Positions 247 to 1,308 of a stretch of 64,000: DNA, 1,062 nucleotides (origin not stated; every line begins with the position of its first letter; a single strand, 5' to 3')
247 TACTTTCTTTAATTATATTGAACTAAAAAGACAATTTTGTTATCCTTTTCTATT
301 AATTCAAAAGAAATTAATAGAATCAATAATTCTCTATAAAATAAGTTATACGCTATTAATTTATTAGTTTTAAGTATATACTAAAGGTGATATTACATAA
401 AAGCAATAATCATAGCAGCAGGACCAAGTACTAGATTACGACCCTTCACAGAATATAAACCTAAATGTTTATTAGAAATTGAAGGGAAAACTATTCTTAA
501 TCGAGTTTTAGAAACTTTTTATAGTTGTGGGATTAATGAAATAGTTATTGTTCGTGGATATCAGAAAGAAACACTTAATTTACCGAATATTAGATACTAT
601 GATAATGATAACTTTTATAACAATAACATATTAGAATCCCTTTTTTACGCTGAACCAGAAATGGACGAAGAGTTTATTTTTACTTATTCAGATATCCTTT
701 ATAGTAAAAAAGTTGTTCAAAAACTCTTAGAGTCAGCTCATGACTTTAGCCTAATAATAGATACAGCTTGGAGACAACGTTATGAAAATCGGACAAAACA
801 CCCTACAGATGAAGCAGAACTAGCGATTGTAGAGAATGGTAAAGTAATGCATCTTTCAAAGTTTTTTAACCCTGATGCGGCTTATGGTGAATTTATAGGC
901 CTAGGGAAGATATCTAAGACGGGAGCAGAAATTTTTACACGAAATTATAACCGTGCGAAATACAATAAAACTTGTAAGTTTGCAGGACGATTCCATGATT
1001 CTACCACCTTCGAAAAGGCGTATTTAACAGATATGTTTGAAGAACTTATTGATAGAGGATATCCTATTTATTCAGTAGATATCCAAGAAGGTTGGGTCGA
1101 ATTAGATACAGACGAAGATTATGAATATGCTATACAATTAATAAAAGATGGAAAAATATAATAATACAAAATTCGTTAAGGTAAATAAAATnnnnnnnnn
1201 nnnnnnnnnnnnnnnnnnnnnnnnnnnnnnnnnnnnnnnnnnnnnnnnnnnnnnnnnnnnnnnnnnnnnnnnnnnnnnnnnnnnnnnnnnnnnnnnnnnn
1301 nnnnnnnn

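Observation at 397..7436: Phosphonate biosynthesis operon (ppm-ppd-Fe-ADH) with three cytidylyltransferase copies and a GlpT/UhpC-type transporter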

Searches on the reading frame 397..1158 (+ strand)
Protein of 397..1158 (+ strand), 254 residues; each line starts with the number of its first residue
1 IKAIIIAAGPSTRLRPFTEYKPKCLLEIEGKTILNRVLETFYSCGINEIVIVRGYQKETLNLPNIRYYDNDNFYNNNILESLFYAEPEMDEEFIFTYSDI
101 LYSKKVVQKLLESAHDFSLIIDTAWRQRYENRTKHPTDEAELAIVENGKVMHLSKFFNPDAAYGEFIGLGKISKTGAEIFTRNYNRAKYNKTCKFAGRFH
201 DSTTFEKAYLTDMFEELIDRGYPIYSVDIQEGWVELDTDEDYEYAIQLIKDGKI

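Call 5: search_protein_families(library=pfam, proteins=[window:397-1158:+], max_evalue=0.01)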
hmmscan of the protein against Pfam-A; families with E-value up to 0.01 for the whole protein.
window:397-1158:+ (254 aa): 3 families
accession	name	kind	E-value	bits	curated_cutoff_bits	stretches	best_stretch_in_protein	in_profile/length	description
PF12804.13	NTP_transf_3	-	2e-13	51.3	27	1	3-130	1-124/160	MobA-like NTP transferase domain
PF00483.29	NTP_transferase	-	3.6e-08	33.7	21.2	1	2-59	1-59/245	Nucleotidyl transferase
PF01128.25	IspD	-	0.0016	18.7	27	1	2-53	2-51/221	2-C-methyl-D-erythritol 4-phosphate cytidylyltransferase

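Call 6: search_protein_families(library=ncbifam, proteins=[window:397-1158:+], max_evalue=0.001)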
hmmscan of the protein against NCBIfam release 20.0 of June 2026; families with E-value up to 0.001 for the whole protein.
window:397-1158:+ (254 aa): 25 families
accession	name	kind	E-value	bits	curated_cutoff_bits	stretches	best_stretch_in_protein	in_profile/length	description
NF041313.1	UDPGP_AglF_Halo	equivalog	6.5e-18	65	400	1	2-124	2-133/234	UTP--glucose-1-phosphate uridylyltransferase AglF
TIGR03992.1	Arch_glmU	subfamily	4.1e-17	62.1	292.1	1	2-120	2-127/393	bifunctional sugar-1-phosphate nucleotidylyltransferase/acetyltransferase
NF041135.1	IPPtranDIPPsyn_Thcocales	equivalog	6.6e-13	48.4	580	1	2-156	2-148/419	bifunctional L-myo-inositol-1-phosphate cytidylyltransferase/CDP-L-myo-inositol myo-inositolphosphotransferase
TIGR01208.1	rmlA_long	equivalog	5.8e-12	45.2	320.25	1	2-58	1-58/353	glucose-1-phosphate thymidylyltransferase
NF045665.1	NTPtran_DVU1551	equivalog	3e-11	43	315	1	1-70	1-69/359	DVU_1551 family NTP transferase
NF045761.1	NAMPUrTaseMurU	equivalog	3.1e-11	43.6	250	1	1-60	1-60/226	N-acetylmuramate alpha-1-phosphate uridylyltransferase MurU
NF041173.1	Sug_nt_acttase_Thmprot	equivalog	4e-10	39.2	600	1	1-123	1-129/405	bifunctional sugar-1-phosphate nucleotidylyltransferase/acetyltransferase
TIGR03310.1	matur_MocA_YgfJ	equivalog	5.2e-10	39.6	186.45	1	3-136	2-134/188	molybdenum cofactor cytidylyltransferase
TIGR02623.1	G1P_cyt_trans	equivalog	3.3e-09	36.6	300.25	1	1-60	1-60/255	glucose-1-phosphate cytidylyltransferase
TIGR01099.1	galU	equivalog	1.5e-07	31.3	326.8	1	2-61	3-62/261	UTP--glucose-1-phosphate uridylyltransferase GalU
NF045697.1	MurNAcPUrMurU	equivalog_domain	3.7e-07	29.8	370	1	4-52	1-49/229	N-acetylmuramate alpha-1-phosphate uridylyltransferase MurU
TIGR01173.1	glmU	equivalog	9.5e-07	28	366.85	1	2-61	2-58/452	bifunctional UDP-N-acetylglucosamine diphosphorylase/glucosamine-1-phosphate N-acetyltransferase GlmU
NF052502.1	man1P_GTase_Rv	exception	2e-06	26.9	440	1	2-60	2-60/352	mannose-1-phosphate guanylyltransferase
NF053639.1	Mfer334_fam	equivalog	7.2e-06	26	260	1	3-61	2-65/209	pseudomurein biosynthesis protein PmurB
NF001457.0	PRK00317.1-3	equivalog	7.8e-06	25.5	164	1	2-116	3-115/200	molybdenum cofactor guanylyltransferase MobA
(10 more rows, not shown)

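Call 9: search_solved_structures(query=window:397-1158:+, max_evalue=0.01, show_alignments=3)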
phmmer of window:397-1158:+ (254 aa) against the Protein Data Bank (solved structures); distinct sequences matched with E-value up to 0.01: 21.
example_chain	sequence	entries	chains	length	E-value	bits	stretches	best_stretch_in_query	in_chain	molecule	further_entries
1jyk_A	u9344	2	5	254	1.4e-12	51.1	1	1-113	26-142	CTP:phosphocholine Cytidylyltransferase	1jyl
6pd1_A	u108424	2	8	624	2.3e-07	34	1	2-176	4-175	Nucleotidyl transferase/aminotransferase, class V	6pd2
8x7s_B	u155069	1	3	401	1.6e-05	28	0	2-51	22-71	UTP--glucose-1-phosphate uridylyltransferase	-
1tzf_A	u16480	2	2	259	1.8e-05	27.8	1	2-60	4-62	Glucose-1-phosphate cytidylyltransferase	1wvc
2ggo_A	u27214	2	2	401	3.8e-05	26.7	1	2-59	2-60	401aa long hypothetical glucose-1-phosphate thymidylyltransferase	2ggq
5z09_A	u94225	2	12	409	7e-05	25.9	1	2-58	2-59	Dual sugar-1-phosphate nucleotidylyltransferase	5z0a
8yre_D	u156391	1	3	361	0.0001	25.4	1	2-60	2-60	Mannose-1-phosphate guanylyltransferase 1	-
7x8j_A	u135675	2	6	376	0.00011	25.3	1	2-60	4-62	Mannose-1-phosphate guanylyltransferase 1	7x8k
4y7t_A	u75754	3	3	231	0.0002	24.4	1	1-55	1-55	Nucleotidyl transferase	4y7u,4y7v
7d72_K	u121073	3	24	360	0.00057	22.9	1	2-60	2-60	Mannose-1-phosphate guanyltransferase beta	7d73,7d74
7o2n_A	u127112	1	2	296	0.00088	22.3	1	2-60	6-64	Probable UTP--glucose-1-phosphate uridylyltransferase YngB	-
7b1r_A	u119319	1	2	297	0.00088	22.3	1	2-60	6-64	Probable UTP--glucose-1-phosphate uridylyltransferase YngB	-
8hhd_A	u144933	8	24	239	0.0012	21.9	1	1-57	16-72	Nucleotidyl transferase | N-acetylmuramate alpha-1-phosphate uridylyltransferase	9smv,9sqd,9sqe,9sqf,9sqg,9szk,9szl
4d48_A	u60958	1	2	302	0.0016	21.4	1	2-60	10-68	GLUCOSE-1-PHOSPHATE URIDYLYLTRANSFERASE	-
8f73_A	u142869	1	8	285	0.0022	21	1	2-98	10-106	UTP--glucose-1-phosphate uridylyltransferase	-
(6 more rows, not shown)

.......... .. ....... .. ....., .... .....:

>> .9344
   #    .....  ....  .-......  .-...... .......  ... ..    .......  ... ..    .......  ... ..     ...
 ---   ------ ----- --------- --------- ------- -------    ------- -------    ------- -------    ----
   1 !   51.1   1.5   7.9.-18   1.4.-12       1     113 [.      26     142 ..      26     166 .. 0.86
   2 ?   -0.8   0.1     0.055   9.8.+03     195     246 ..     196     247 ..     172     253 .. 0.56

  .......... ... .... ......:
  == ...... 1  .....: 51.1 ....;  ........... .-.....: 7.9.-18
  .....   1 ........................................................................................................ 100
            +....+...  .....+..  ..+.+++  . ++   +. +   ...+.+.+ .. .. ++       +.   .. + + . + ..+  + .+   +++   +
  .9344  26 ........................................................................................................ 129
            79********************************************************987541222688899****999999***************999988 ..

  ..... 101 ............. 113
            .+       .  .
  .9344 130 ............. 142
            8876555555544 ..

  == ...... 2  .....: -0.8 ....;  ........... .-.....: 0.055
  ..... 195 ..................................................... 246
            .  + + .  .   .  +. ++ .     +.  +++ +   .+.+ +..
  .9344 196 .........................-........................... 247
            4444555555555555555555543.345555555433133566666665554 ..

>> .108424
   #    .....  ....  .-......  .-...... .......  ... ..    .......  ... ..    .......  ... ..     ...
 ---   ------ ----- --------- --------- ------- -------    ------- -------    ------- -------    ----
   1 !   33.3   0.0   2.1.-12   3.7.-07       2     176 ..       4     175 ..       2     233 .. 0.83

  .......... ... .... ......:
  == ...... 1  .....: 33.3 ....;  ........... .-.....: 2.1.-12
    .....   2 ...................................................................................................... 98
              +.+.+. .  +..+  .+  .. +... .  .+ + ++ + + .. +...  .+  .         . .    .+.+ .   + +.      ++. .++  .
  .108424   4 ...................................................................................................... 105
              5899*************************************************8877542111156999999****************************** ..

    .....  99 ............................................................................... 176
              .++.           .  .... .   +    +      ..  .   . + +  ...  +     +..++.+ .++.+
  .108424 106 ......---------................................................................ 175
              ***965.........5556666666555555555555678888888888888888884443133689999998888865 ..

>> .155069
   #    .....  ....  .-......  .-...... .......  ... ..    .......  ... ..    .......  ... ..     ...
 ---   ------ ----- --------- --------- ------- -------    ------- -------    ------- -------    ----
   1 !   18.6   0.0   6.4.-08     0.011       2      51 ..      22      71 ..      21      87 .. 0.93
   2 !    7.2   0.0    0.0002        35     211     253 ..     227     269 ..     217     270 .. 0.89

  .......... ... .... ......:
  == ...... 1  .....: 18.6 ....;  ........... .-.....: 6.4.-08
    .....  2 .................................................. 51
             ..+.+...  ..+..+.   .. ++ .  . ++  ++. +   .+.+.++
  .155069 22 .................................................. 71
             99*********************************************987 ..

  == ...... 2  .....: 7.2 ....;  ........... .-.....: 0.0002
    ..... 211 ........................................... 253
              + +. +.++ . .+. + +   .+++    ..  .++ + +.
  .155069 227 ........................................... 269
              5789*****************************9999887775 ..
